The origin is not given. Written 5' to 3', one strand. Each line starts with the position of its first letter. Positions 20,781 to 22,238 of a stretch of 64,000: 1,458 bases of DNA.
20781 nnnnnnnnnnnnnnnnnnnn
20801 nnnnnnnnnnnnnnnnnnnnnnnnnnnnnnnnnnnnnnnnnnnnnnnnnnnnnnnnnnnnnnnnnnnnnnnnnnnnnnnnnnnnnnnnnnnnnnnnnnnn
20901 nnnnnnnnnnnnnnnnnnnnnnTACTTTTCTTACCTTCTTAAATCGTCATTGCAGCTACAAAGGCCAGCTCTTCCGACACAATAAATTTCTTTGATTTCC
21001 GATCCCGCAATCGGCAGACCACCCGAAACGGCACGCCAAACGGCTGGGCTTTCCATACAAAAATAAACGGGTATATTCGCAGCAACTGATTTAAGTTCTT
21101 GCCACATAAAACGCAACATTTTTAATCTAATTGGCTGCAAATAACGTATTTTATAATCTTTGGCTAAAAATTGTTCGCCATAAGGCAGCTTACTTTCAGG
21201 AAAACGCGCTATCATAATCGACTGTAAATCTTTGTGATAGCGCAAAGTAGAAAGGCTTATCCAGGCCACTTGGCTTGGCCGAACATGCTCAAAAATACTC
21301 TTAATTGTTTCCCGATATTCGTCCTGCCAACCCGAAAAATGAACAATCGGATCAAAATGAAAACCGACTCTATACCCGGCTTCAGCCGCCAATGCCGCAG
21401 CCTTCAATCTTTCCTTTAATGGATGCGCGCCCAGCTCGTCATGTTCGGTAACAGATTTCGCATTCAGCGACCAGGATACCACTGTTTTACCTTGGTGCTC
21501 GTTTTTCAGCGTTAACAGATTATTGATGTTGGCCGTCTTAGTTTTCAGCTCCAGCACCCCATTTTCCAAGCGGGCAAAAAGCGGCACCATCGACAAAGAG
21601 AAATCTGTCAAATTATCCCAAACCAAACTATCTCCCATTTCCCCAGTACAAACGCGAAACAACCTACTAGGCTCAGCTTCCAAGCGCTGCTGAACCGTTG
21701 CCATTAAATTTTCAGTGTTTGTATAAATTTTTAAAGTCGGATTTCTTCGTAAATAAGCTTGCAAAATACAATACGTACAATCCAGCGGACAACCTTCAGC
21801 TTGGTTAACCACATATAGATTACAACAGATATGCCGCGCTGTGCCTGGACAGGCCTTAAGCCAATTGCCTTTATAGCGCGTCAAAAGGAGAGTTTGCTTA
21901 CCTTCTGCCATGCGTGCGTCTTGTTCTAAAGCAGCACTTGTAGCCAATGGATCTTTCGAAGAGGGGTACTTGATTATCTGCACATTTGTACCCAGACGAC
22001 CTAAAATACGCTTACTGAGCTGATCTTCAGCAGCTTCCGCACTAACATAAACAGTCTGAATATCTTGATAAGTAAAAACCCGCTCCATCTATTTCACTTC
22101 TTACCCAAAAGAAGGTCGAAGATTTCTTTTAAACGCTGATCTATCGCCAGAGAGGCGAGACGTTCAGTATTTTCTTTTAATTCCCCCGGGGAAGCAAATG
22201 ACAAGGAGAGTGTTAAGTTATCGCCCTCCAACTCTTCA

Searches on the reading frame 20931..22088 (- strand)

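Call 101: search_protein_families(library=pfam, proteins=[window:20931-22088:-], max_evalue=0.00001)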
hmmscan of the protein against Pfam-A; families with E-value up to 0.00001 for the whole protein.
window:20931-22088:- (385 aa): 2 families
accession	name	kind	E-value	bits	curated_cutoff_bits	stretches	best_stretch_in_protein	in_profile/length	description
PF20903.3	SPL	-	9.9e-34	117.2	27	1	11-305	4-292/338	Spore photoproduct lyase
PF04055.27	Radical_SAM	-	5.7e-06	27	29.5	0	97-263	4-164/166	Radical SAM superfamily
